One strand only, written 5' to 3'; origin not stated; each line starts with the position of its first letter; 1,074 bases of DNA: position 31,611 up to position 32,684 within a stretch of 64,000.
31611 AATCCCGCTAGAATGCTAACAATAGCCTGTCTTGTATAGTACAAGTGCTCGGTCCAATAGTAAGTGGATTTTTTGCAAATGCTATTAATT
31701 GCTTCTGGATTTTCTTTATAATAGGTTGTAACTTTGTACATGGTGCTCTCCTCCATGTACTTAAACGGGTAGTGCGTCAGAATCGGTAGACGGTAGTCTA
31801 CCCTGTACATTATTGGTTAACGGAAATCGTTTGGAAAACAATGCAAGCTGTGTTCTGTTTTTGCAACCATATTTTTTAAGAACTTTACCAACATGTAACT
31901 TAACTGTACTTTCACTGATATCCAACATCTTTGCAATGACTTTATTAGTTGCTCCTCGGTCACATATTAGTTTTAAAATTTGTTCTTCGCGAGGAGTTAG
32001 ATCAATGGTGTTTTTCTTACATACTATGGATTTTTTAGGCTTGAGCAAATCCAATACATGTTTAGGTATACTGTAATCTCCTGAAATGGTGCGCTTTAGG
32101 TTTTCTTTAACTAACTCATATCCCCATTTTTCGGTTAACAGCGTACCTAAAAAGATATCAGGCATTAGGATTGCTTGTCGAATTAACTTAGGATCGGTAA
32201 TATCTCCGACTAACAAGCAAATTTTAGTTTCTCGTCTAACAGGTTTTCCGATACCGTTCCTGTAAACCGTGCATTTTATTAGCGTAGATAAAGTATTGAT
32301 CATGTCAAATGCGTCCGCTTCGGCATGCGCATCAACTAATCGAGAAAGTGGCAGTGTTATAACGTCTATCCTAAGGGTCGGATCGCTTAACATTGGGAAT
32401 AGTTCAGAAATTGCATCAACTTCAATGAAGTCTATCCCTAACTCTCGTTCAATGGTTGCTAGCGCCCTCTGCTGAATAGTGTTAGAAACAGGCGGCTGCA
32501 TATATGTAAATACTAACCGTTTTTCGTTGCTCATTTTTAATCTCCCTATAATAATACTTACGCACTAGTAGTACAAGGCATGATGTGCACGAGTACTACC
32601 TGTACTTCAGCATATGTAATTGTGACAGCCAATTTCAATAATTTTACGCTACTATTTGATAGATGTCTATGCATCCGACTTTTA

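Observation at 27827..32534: Eight-gene minus-strand cassette in an otherwise + strand genome: LuxR-type regulator, coiled-coil protein, two collagen-like paralogs, Tyr-rich and Pro-rich proteins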

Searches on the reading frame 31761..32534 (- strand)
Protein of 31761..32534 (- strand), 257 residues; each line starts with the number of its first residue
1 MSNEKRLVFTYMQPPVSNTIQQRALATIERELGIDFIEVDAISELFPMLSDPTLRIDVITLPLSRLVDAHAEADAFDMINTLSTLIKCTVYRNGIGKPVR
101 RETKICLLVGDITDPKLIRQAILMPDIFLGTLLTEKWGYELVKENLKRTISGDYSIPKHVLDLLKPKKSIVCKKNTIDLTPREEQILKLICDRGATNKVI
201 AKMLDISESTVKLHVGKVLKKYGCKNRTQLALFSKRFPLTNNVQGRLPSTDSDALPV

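Call 5: search_protein_families(library=pfam, max_evalue=0.1, proteins=[window:31761-32534:-])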
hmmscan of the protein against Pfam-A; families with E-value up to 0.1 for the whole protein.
window:31761-32534:- (257 aa): 9 families
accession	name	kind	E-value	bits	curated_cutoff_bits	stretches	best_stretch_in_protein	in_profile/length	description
PF00196.25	GerE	-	1.6e-15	56.9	23.5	1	179-233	3-56/57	Bacterial regulatory proteins, luxR family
PF04545.22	Sigma70_r4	-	8e-07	28.9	24.1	1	179-221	5-47/50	Sigma-70, region 4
PF08281.18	Sigma70_r4_2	-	7.2e-05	22.8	25.7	1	179-221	11-53/54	Sigma-70, region 4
PF13384.12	HTH_23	-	0.00015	21.9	24.6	1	185-212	9-35/50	Homeodomain-like domain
PF13412.12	HTH_24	-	0.001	19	21.9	1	183-217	5-40/48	Winged helix-turn-helix DNA-binding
PF04967.18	HTH_10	-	0.011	15.9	23.1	1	192-221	21-50/53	HTH DNA binding domain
PF13936.12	HTH_38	-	0.012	15.8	27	0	184-211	11-37/44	Helix-turn-helix domain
PF21476.4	PF0610-like_N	-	0.024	15.3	33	1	184-217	4-37/50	PF0610-like, N-terminal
PF12116.14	SpoIIID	-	0.065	13.8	27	0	182-221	7-46/82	Stage III sporulation protein D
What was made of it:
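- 31761..32534 (-): g1: NarL/CsgD/VpsT-like transcription regulator, with a C-terminal LuxR/GerE HTH and a family-specific N-terminal domain that has no Pfam match. Pfam GerE 1.6e-15 over residues 179-233 (call 5).
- Checked: g1, 31761-32534, 257 aa: Pfam GerE/LuxR HTH scores 56.9 bits against a cut-off of 23.5 (call 5).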

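Call 6: search_protein_families(library=phrogs, max_evalue=0.1, proteins=[window:31761-32534:-])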
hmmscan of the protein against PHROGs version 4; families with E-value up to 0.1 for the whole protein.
window:31761-32534:- (257 aa): 14 families
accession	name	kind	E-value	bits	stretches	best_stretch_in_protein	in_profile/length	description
phrog_3282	-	transcription regulation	9.1e-07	29.9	1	178-230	47-98/158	sigma factor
phrog_10300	-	transcription regulation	0.00027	22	1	168-236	110-177/182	transcriptional regulator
phrog_731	-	unknown function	0.0005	20.5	1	167-227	141-209/227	-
phrog_24049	-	unknown function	0.00053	21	1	173-231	9-68/149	-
phrog_323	-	transcription regulation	0.00062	20.4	1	165-226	137-196/319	transcriptional regulator, D5-like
phrog_1740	-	transcription regulation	0.0012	18.4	1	179-222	169-212/567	RNA polymerase sigma factor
phrog_1190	-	transcription regulation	0.0013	19.5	1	174-222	107-155/167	RNA polymerase sigma factor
phrog_351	-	transcription regulation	0.0016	18.1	1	178-222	675-722/928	RNA polymerase sigma factor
phrog_3855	-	DNA, RNA and nucleotide metabolism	0.0032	18.9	1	180-219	66-104/115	HTH DNA binding protein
phrog_12058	-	unknown function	0.0045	16.3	1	180-244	482-542/768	-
phrog_27555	-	transcription regulation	0.01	16.4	1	176-228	129-180/203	transcriptional regulator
phrog_3512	-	transcription regulation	0.03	15.5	1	152-221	46-108/130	sigma factor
phrog_7545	-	DNA, RNA and nucleotide metabolism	0.05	14.8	1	182-229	6-49/160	HNH endonuclease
phrog_5767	-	transcription regulation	0.097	13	0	175-221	286-331/393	sigma factor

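Call 39: search_solved_structures(query=window:31761-32534:-, max_evalue=0.01, show_alignments=2)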
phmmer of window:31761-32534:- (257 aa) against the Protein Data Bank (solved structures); distinct sequences matched with E-value up to 0.01: 34.
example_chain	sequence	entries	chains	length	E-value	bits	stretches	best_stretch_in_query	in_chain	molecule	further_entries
1je8_A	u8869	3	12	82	1.3e-11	47.9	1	172-233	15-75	Nitrate/Nitrite Response Regulator Protein NARL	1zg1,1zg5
8u3b_G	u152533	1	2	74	2.7e-11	46.9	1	178-233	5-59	Nitrate/nitrite response regulator protein NarL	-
1a04_A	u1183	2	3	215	6.8e-11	45.6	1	172-233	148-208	NITRATE/NITRITE RESPONSE REGULATOR PROTEIN NARL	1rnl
3kln_A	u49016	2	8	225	1.5e-08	37.9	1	167-235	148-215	Transcriptional regulator, LuxR family | Transcriptional regulator VpsT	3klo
4wt0_B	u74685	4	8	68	3.7e-07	33.4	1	178-236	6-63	Response regulator receiver domain protein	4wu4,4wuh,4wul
7r3g_B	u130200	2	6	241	1.3e-06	31.6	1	176-235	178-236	Regulatory protein RhlR | PROSS optimized variant of RhlR with 75 mutations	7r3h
4wsz_A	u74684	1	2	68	1.8e-06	31.1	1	178-236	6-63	Response regulator receiver domain protein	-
1zlj_A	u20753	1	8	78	1.9e-06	31.1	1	179-236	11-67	Dormancy Survival Regulator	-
1zlk_A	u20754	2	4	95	2.3e-06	30.8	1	178-236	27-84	Dormancy Survival Regulator | TWO COMPONENT TRANSCRIPTIONAL REGULATORY PROTEIN DEVR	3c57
3c3w_A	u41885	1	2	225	3.9e-06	30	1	169-236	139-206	TWO COMPONENT TRANSCRIPTIONAL REGULATORY PROTEIN DEVR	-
3qp5_A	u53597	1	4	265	5.9e-06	29.5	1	177-233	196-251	CviR transcriptional regulator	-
5hev_A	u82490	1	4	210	8.5e-06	28.9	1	177-237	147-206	Response regulator protein VraR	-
7x1k_A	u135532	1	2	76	1.9e-05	27.8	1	179-232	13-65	Chemotaxis protein CheY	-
3qp6_A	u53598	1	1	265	2.1e-05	27.7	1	177-238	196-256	CviR transcriptional regulator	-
7vim_A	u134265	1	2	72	4.5e-05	26.6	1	178-237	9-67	Protein EsrB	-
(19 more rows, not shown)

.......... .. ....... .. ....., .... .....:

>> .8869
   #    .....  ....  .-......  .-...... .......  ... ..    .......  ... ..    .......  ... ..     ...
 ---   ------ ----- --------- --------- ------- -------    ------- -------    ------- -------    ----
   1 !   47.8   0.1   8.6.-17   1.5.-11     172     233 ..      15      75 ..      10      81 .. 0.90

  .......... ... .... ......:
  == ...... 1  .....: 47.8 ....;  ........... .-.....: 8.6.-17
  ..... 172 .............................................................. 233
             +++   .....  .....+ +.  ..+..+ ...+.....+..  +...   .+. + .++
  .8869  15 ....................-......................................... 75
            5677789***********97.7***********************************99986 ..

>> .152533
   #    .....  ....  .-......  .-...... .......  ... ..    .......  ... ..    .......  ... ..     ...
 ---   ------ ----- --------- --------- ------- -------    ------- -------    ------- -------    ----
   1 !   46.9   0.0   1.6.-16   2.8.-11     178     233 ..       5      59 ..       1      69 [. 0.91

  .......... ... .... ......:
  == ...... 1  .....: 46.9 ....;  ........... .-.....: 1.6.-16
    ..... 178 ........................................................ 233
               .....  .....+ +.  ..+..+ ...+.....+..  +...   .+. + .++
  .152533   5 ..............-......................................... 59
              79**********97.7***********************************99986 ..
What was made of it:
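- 31761..32534 (-): NarL DNA-binding domain 1.3e-11 (call 39).
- On LuxR/GerE (NarL/FixJ-type) HTH regulators, PF00196: NarL DNA-binding domain E 1.3e-11 (call 39).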

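Call 50: search_protein_families(library=ncbifam, max_evalue=0.1, proteins=[window:31761-32534:-])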
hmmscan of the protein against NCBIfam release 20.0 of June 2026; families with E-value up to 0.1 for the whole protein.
window:31761-32534:- (257 aa): 27 families (the best 25 are shown)
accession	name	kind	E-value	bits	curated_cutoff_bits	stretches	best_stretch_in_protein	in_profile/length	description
NF007935.0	PRK10651.1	equivalog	4.3e-15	55.5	250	1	145-233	119-209/216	two-component system response regulator NarL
NF007505.1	PRK10100.1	equivalog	3e-13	49.9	250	1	141-232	105-197/204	biofilm master transcriptional regulator CsgD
NF041830.1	RR_TF_ErdR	exception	5.1e-11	42.7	390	1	140-234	111-205/213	response regulator transcription factor ErdR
NF011896.0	PRK15369.1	equivalog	6.7e-11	42.2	242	1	172-239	143-209/211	two component system response regulator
NF047785.1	respo_reg_MadR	equivalog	1.1e-09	37.9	300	1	174-230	144-199/209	MadR family response regulator transcription factor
TIGR03020.2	EpsA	equivalog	1.7e-09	37.7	170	1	173-229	185-240/247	XrtB/PEP-CTERM-associated transcriptional regulator EpsA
NF052366.1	photon_PedR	equivalog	1.5e-08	34.6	120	1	179-231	3-54/74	photosynthetic electron transport-dependent transcriptional regulator PedR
NF007708.0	PRK10403.1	equivalog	8.8e-08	31.9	343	1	140-228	114-202/215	nitrate/nitrite response regulator protein NarP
NF052445.1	RespRegMctR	equivalog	3.2e-07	30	300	1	173-231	139-196/205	two-component system response regulator MctR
NF007561.1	PRK10188.1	equivalog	8e-07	28.6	350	1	163-234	165-234/240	quorum-sensing transcriptional regulator SdiA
NF006900.1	PRK09390.1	equivalog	2.5e-06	27.2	255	1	175-230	139-193/203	response regulator FixJ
NF003420.0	PRK04841.1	equivalog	2.8e-06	25.7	537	1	176-229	836-888/903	HTH-type transcriptional regulator MalT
NF040749.1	tetrathio_RR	equivalog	2.4e-05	24.2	290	1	177-230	132-184/191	tetrathionate respiration response regulator TtrR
NF007403.0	PRK09935.1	equivalog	2.9e-05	23.8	271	1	147-237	118-207/210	fimbria biosynthesis transcriptional regulator FimZ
TIGR02937.1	sigma70-ECF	superfamily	8.7e-05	22.2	42.9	1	178-221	117-160/165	sigma-70 family RNA polymerase sigma factor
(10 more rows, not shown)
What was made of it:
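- Closest known: NarL/FixJ-family regulators with atypical receiver domains. Same: The C-terminal HTH is a clear family member (calls 5, 39, 50).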

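Call 51: search_protein_families(library=padloc, max_evalue=0.01, proteins=[window:31761-32534:-])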
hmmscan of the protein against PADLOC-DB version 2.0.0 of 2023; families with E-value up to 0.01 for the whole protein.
window:31761-32534:- (257 aa): 5 families
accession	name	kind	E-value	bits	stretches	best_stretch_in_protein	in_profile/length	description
PDLC01851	CARF3--CARF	-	4.6e-07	27.5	1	178-222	209-252/279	-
PDLC01855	CARF3--CARF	-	1.6e-05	22.8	1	166-221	205-259/288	-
PDLC01434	CasR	-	1.7e-05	22.7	1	173-222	120-168/191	"CAS-I,CAS-II,CAS-III,CAS-IV,CAS-V,CAS-VI; associated_signaling"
PDLC01268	CasR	-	3.4e-05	21.9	1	127-221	93-164/179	"CAS-I,CAS-II,CAS-III,CAS-IV,CAS-V,CAS-VI; associated_signaling"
PDLC01848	CARF3--CARF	-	0.0093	13.6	0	177-222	133-177/197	-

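Call 63: find_homologous_proteins(query=window:31761-32534:-, max_evalue=0.00001)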
Query window:31761-32534:- (257 aa): 253 proteins with E <= 0.00001 among 1191 candidates; the best 120 are listed.
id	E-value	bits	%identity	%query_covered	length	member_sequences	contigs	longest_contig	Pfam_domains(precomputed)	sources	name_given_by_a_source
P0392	3.0e-156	536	100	96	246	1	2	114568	PF00196.26,PF04545.23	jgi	jgi:DNA-binding CsgD family transcriptional regulator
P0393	9.6e-83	296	59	89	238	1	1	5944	PF00196.26,PF04545.23,PF08281.19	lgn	-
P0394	1.4e-82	295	59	90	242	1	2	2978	PF00196.26,PF04545.23,PF08281.19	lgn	-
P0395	4.0e-82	294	58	89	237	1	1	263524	PF00196.26,PF04545.23,PF08281.19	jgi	jgi:DNA-binding CsgD family transcriptional regulator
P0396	3.6e-78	281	55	98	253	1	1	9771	PF00196.26,PF04545.23,PF08281.19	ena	-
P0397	3.8e-78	281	56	92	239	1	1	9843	PF00196.26,PF04545.23,PF08281.19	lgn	-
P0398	7.2e-77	276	63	81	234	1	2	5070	PF00196.26,PF04545.23,PF08281.19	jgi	jgi:DNA-binding NarL/FixJ family response regulator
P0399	2.7e-76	275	58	84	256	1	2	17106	PF00196.26,PF04545.23,PF08281.19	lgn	-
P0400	5.6e-76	274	55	91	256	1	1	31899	PF00196.26,PF04545.23,PF08281.19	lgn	-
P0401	1.9e-72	262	53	91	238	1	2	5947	PF00196.26,PF04545.23,PF08281.19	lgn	-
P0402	4.7e-62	228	51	80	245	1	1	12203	PF00196.26,PF04545.23,PF08281.19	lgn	-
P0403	1.5e-56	210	46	86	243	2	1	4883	PF00196.26,PF04545.23,PF08281.19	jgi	-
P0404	1.4e-55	207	46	90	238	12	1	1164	PF00196.26,PF04545.23,PF08281.19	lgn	-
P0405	3.7e-55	205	47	88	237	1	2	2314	PF00196.26,PF04545.23,PF08281.19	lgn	-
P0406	4.4e-55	205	48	88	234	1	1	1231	PF00196.26,PF04545.23,PF08281.19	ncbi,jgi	jgi:DNA-binding NarL/FixJ family response regulator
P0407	1.8e-54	203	51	79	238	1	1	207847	PF00196.26,PF04545.23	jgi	jgi:DNA-binding NarL/FixJ family response regulator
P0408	1.3e-53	200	47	91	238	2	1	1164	PF00196.26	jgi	jgi:DNA-binding NarL/FixJ family response regulator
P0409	9.5e-53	197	46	89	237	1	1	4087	PF00196.26,PF04545.23,PF08281.19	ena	-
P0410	1.2e-52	197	47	89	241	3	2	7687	PF00196.26,PF04545.23,PF08281.19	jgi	jgi:DNA-binding NarL/FixJ family response regulator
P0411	1.5e-52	197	46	89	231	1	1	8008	PF00196.26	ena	-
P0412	5.2e-52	195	47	88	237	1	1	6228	PF00196.26,PF04545.23,PF08281.19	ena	-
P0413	6.8e-52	195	43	91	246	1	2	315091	PF00196.26,PF04545.23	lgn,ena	-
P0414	7.2e-52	195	44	91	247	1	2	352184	PF00196.26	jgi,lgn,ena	-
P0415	7.7e-52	195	49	85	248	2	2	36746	PF00196.26,PF04545.23,PF08281.19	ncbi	-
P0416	8.2e-52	194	47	88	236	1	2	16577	PF00196.26,PF04545.23,PF08281.19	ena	-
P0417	2.4e-51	193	50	80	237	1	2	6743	PF00196.26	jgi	jgi:DNA-binding NarL/FixJ family response regulator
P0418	7.3e-51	191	45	94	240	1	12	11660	PF13384.13,PF00196.26,PF04545.23,PF08281.19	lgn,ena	-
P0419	1.4e-50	190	45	88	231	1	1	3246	PF00196.26,PF04545.23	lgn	-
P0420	2.3e-50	190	45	91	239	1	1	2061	PF00196.26,PF04545.23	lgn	-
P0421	5.9e-50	188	43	93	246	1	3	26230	PF00196.26,PF04545.23,PF08281.19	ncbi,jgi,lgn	jgi:RNA polymerase sigma factor (sigma-70 family)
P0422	1.6e-49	187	46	89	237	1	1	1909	PF00196.26,PF04545.23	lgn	-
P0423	1.7e-49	187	42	90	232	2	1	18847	PF00196.26,PF04545.23,PF08281.19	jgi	jgi:DNA-binding CsgD family transcriptional regulator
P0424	1.8e-49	187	45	91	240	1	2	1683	PF00196.26,PF04545.23,PF08281.19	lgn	-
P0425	1.8e-49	187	46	90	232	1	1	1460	PF00196.26,PF04545.23,PF08281.19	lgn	-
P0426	1.9e-49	187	48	81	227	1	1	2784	PF00196.26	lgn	-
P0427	9.0e-49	184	43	91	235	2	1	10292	PF00196.26,PF08281.19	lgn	-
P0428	1.0e-48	184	42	90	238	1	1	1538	PF00196.26,PF04545.23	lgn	-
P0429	2.4e-48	183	48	77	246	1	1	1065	PF00196.26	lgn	-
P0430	4.8e-48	182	42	90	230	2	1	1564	PF00196.26,PF04545.23,PF08281.19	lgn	-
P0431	6.7e-48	182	46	80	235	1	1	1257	PF00196.26,PF04545.23,PF08281.19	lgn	-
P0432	2.3e-47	180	45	88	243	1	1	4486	PF00196.26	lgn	-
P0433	2.3e-47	180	43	91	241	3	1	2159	PF00196.26,PF04545.23,PF08281.19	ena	-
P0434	3.5e-47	179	45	92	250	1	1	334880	PF00196.26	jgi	jgi:DNA-binding NarL/FixJ family response regulator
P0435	1.2e-46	178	43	87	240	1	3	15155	PF00196.26,PF04545.23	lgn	-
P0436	3.7e-46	176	42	89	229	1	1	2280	PF00196.26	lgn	-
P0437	3.9e-46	176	48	77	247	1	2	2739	PF00196.26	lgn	-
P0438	6.2e-46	175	44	90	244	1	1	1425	PF00196.26,PF04545.23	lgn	-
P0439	1.3e-45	174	46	77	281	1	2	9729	PF00196.26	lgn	-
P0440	1.5e-45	174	44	90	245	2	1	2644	PF00196.26,PF04545.23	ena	-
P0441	2.3e-45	173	45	89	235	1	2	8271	PF13384.13,PF00196.26,PF04545.23,PF08281.19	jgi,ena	jgi:DNA-binding CsgD family transcriptional regulator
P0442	3.8e-45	173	42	90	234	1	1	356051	PF00196.26,PF04545.23,PF08281.19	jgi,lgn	jgi:DNA-binding CsgD family transcriptional regulator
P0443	4.0e-45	173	42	94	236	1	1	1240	PF00196.26,PF08281.19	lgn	-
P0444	4.3e-45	172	44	89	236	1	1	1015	PF00196.26,PF08281.19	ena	-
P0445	4.7e-45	172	43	92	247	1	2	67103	PF00196.26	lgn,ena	-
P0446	1.1e-44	171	40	93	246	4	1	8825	PF00196.26,PF08281.19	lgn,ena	-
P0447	1.4e-44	171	44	78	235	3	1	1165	PF00196.26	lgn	-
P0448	1.5e-44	171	45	80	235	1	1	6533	PF00196.26,PF08281.19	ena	-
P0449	1.6e-44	171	41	88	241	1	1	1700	PF00196.26,PF08281.19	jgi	-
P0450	2.0e-44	170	44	91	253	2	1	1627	PF00196.26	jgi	jgi:DNA-binding CsgD family transcriptional regulator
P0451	2.3e-44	170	42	90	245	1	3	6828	PF00196.26,PF04545.23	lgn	-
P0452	3.3e-44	170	46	89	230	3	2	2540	PF00196.26,PF04545.23,PF08281.19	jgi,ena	jgi:DNA-binding CsgD family transcriptional regulator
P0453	4.3e-44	169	43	81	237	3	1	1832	PF00196.26,PF04545.23,PF08281.19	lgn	-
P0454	4.9e-44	169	43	83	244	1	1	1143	PF00196.26,PF08281.19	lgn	-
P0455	5.1e-44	169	49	75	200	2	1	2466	PF13384.13,PF00196.26,PF04545.23,PF08281.19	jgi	jgi:DNA-binding NarL/FixJ family response regulator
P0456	5.9e-44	169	44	81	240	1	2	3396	PF00196.26,PF04545.23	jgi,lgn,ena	jgi:DNA-binding NarL/FixJ family response regulator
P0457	7.4e-44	168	45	80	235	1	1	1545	PF00196.26,PF08281.19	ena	-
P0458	8.3e-44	168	46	81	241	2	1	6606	PF00196.26,PF04545.23,PF08281.19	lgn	-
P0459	9.8e-44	168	44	83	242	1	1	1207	PF00196.26,PF08281.19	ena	-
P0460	1.0e-43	168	43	88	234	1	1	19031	PF00196.26,PF04545.23,PF08281.19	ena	-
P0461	1.8e-43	167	46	82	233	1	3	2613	PF00196.26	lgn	-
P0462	2.0e-43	167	41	89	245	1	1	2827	PF00196.26,PF04545.23,PF08281.19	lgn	-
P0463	3.2e-43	166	44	82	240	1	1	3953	PF00196.26,PF04545.23,PF08281.19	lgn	-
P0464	3.2e-43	166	45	89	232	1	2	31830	PF00196.26,PF04545.23,PF08281.19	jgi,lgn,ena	jgi:DNA-binding NarL/FixJ family response regulator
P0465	3.4e-43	166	40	89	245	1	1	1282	PF00196.26,PF04545.23,PF08281.19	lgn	-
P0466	5.7e-43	165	42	92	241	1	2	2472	PF00196.26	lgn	-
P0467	7.0e-43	165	44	88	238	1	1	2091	PF00196.26,PF08281.19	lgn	-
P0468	7.2e-43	165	41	89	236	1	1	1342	PF00196.26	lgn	-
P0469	8.0e-43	165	43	86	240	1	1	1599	PF13384.13,PF00196.26,PF04545.23,PF08281.19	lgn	-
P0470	9.3e-43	165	44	80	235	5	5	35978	PF00196.26,PF08281.19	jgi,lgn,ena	-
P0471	1.2e-42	164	45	88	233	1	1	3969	PF00196.26,PF08281.19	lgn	-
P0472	5.8e-42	162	41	89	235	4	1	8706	PF00196.26,PF08281.19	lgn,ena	-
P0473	6.0e-42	162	43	88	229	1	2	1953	PF00196.26,PF08281.19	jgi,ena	jgi:DNA-binding NarL/FixJ family response regulator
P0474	7.1e-42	162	43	93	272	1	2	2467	PF00196.26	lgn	-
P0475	1.4e-41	161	39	90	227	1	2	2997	PF00196.26,PF04545.23,PF08281.19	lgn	-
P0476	1.7e-41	161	43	89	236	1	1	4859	PF00196.26,PF04545.23,PF08281.19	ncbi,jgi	jgi:DNA-binding NarL/FixJ family response regulator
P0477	2.7e-41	160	41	89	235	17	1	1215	PF00196.26,PF08281.19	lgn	-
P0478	3.2e-41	160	44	81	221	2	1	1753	PF00196.26,PF04545.23,PF08281.19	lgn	-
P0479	3.4e-41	160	43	88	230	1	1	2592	PF00196.26,PF04545.23,PF08281.19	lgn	-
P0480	4.4e-41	159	46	77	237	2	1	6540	PF00196.26,PF08281.19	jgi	-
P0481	7.6e-41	159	41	89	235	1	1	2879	PF00196.26,PF08281.19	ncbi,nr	ncbi:hypothetical protein EBU71_13405 [bacterium]|nr:hypothetical protein [Candidatus Elulimicrobium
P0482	8.5e-41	158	43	89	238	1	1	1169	PF00196.26,PF04545.23,PF08281.19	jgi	-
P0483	8.6e-41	158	41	89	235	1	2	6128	PF00196.26,PF08281.19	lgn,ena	-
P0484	8.9e-41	158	42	82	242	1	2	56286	PF00196.26,PF04545.23,PF08281.19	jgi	jgi:DNA-binding NarL/FixJ family response regulator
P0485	1.2e-40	158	44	83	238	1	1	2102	PF00196.26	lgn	-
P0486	1.2e-40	158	44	76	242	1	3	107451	PF00196.26,PF04545.23,PF08281.19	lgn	-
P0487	1.9e-40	157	41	92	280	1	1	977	PF00196.26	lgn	-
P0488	2.1e-40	157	45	81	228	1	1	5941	PF00196.26,PF04545.23,PF08281.19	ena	-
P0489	2.8e-40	157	42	80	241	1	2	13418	PF00196.26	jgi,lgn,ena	jgi:DNA-binding CsgD family transcriptional regulator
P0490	3.2e-40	156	45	81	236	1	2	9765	PF00196.26,PF04545.23,PF08281.19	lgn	-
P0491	3.2e-40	156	43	88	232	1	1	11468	PF00196.26,PF04545.23,PF08281.19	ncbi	-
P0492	3.8e-40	156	41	80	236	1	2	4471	PF00196.26,PF04545.23,PF08281.19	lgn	-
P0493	8.4e-40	155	45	82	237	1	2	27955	PF00196.26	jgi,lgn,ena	jgi:DNA-binding CsgD family transcriptional regulator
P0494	1.2e-39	155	45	76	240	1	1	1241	PF00196.26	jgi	jgi:DNA-binding NarL/FixJ family response regulator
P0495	1.3e-39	154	41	92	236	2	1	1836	PF00196.26,PF04545.23,PF08281.19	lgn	-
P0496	2.2e-39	154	41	89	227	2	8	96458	PF00196.26,PF08281.19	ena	-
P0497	2.4e-39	154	44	76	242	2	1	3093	PF00196.26,PF04545.23,PF08281.19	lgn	-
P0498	2.9e-39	153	42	80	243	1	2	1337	PF00196.26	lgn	-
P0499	3.3e-39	153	40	88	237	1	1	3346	PF00196.26,PF08281.19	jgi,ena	-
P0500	3.6e-39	153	41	88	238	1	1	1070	PF00196.26,PF04545.23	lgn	-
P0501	3.9e-39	153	43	88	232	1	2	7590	PF00196.26,PF04545.23,PF08281.19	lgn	-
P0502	4.8e-39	153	38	81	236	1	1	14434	PF00196.26,PF04545.23,PF08281.19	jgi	jgi:DNA-binding NarL/FixJ family response regulator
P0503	1.1e-38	151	40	91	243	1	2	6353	PF00196.26,PF04545.23,PF08281.19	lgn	-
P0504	1.1e-38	151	44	81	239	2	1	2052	PF00196.26,PF04545.23,PF08281.19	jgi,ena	-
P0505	1.4e-38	151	39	91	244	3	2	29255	PF00196.26,PF08281.19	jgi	-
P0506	1.5e-38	151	42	81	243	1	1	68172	PF00196.26,PF08281.19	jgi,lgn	-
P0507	1.6e-38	151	40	91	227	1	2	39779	PF00196.26,PF04545.23,PF08281.19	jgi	jgi:DNA-binding CsgD family transcriptional regulator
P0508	2.3e-38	150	41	88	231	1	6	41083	PF00196.26,PF04545.23,PF08281.19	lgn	-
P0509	2.4e-38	150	47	75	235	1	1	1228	PF00196.26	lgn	-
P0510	6.0e-38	149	44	79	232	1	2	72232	PF00196.26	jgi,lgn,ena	jgi:DNA-binding NarL/FixJ family response regulator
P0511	6.9e-38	149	40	91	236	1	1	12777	PF00196.26,PF04545.23,PF08281.19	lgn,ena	-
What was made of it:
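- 31761..32534 (-): 253 homologues, none with a Pfam Response_reg or autoinducer-binding domain (call 63).
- On Two-component response regulators (NarL family): No Response_reg hit in g1 or in any of the 120 listed homologues (calls 5, 63).
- On LuxR-type quorum-sensing receptors: No such Pfam hit (calls 5, 63).
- Closest known: NarL/FixJ-family regulators with atypical receiver domains. Different: The N-terminal domain has no detectable Response_reg or autoinducer-binding signature (calls 5, 63).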
